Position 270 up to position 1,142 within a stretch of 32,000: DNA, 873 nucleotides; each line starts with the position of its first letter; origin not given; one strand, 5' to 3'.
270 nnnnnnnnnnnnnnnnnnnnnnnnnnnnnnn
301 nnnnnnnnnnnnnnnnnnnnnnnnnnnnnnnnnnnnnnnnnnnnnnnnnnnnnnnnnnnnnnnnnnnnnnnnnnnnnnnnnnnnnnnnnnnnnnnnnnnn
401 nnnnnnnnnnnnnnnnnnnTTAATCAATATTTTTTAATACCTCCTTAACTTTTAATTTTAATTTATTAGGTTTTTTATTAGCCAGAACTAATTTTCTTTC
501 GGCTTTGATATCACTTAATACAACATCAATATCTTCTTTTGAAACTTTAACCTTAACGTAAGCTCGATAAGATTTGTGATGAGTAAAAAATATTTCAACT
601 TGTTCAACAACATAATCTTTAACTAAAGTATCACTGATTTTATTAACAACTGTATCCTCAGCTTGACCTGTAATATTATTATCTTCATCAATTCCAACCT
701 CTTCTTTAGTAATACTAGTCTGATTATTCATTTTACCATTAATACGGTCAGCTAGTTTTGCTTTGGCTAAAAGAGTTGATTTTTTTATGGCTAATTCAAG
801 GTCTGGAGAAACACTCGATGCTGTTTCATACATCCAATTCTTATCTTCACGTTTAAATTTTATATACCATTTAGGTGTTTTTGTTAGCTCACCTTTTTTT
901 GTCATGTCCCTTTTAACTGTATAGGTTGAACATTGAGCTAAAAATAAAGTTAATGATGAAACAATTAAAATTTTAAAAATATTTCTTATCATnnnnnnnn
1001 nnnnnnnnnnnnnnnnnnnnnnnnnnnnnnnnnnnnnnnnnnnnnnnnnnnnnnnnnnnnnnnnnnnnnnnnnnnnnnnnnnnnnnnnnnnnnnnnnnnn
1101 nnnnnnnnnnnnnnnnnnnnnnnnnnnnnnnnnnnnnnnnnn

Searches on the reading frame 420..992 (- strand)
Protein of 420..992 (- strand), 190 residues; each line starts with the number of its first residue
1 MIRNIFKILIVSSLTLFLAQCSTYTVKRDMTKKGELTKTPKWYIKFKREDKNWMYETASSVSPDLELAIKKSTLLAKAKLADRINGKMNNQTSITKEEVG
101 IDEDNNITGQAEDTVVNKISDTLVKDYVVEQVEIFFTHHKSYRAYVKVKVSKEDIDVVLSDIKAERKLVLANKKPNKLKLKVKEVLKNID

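Call 8: search_protein_families(library=pfam, proteins=[window:420-992:-], max_evalue=0.01)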
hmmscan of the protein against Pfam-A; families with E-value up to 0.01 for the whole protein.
window:420-992:- (190 aa): 0 families

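Call 68: search_protein_families(library=phrogs, proteins=[window:420-992:-], max_evalue=0.01)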
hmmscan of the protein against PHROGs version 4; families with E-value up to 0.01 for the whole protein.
window:420-992:- (190 aa): 0 families

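Call 92: find_encoding_contigs(protein=window:420-992:-, flank=10000, max_places=2)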
Protein window:420-992:- (190 aa): 23 contigs read that carry it; 2 places shown.
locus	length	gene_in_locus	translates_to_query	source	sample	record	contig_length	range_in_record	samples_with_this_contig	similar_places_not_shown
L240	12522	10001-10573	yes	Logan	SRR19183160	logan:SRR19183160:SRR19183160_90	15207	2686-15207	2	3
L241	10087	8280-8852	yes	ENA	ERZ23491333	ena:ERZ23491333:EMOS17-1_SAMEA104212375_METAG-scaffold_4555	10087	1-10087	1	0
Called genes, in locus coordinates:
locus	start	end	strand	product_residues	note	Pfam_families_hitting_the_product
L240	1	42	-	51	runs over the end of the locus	-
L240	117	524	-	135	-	-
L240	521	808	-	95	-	-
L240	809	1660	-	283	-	-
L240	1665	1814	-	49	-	-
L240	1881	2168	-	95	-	PF02617:ClpS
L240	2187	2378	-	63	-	-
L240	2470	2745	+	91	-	-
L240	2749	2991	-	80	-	-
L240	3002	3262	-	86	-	-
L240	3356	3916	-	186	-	PF01541:GIY-YIG (weak)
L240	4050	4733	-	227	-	-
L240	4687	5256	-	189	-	-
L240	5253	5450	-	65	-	-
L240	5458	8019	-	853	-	-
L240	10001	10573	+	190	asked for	-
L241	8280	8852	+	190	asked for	-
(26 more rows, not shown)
